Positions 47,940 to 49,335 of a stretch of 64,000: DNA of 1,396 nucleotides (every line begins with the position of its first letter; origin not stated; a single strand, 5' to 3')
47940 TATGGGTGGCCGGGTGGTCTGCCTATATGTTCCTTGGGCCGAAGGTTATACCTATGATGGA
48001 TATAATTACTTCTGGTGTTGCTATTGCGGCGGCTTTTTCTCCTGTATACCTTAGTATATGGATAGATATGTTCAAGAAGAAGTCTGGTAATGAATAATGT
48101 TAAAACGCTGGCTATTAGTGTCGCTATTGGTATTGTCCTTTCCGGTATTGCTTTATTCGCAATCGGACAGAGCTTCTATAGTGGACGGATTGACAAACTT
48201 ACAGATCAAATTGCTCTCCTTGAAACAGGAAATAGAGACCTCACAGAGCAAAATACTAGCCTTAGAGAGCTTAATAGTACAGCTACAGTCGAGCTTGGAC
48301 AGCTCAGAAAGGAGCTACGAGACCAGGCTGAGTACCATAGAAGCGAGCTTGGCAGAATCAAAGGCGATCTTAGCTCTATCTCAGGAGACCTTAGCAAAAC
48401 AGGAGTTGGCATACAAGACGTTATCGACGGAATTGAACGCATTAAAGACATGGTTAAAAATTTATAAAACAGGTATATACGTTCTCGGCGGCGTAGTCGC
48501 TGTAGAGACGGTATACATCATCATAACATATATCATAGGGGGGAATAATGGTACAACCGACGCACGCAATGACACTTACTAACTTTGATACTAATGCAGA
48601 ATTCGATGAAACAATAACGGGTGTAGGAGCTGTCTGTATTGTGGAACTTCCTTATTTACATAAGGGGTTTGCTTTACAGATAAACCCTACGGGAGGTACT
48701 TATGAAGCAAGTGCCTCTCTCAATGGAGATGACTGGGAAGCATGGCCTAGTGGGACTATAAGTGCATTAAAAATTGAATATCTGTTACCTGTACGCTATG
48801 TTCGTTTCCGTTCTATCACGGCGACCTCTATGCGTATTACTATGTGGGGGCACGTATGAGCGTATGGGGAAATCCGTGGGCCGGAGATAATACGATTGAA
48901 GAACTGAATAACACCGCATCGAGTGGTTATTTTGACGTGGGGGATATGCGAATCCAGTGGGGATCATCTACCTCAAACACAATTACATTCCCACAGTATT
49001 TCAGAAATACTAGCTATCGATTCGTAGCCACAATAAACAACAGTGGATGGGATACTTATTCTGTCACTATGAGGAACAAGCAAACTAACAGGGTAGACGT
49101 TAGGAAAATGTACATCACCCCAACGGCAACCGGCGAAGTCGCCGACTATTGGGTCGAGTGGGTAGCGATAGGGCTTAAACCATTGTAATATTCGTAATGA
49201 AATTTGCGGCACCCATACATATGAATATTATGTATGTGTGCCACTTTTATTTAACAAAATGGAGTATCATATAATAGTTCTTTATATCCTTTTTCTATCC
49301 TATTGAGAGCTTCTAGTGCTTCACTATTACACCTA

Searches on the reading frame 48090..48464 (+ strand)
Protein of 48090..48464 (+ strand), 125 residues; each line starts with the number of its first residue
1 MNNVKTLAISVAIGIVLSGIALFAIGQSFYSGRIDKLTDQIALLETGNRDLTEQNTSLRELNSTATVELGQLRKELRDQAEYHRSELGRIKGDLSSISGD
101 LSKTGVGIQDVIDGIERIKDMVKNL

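Call 16: search_protein_families(library=phrogs, proteins=[window:48090-48464:+], max_evalue=0.001)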
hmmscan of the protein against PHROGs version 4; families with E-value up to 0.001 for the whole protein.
window:48090-48464:+ (125 aa): 0 families

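Call 17: search_protein_families(library=pfam, proteins=[window:48090-48464:+], max_evalue=0.01)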
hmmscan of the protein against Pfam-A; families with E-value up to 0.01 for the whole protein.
window:48090-48464:+ (125 aa): 1 family
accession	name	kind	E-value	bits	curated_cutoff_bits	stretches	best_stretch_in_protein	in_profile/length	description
PF06005.17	ZapB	-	0.00014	22.7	31.5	1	33-89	12-68/71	Cell division protein ZapB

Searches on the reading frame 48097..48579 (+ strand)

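Call 16: search_protein_families(library=phrogs, proteins=[window:48097-48579:+], max_evalue=0.001)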
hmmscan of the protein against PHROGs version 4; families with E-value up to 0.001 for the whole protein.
window:48097-48579:+ (161 aa): 0 families

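Call 17: search_protein_families(library=pfam, proteins=[window:48097-48579:+], max_evalue=0.01)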
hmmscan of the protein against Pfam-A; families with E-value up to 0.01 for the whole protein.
window:48097-48579:+ (161 aa): 1 family
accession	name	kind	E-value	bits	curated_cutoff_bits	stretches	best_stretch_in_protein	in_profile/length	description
PF16046.10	FAM76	-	0.002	18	28.5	1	31-103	218-290/298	FAM76 protein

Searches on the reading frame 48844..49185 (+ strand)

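Call 16: search_protein_families(library=phrogs, proteins=[window:48844-49185:+], max_evalue=0.001)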
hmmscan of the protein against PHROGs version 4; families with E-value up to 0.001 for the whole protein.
window:48844-49185:+ (114 aa): 1 family
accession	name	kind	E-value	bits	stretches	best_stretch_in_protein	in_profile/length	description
phrog_2557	-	head and packaging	0.00027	20.7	1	23-110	439-532/534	virion structural protein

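Call 17: search_protein_families(library=pfam, proteins=[window:48844-49185:+], max_evalue=0.01)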
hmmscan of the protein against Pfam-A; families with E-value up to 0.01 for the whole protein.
window:48844-49185:+ (114 aa): 2 families
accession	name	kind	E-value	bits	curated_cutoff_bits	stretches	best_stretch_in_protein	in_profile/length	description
PF21882.2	Gp53-like_C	-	2.6e-06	28.3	24.9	1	37-110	8-83/84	Putative tail fiber protein gp53-like, C-terminal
PF20383.3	DUF6678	-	0.0052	17.3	24.5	1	59-107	9-57/122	Family of unknown function (DUF6678)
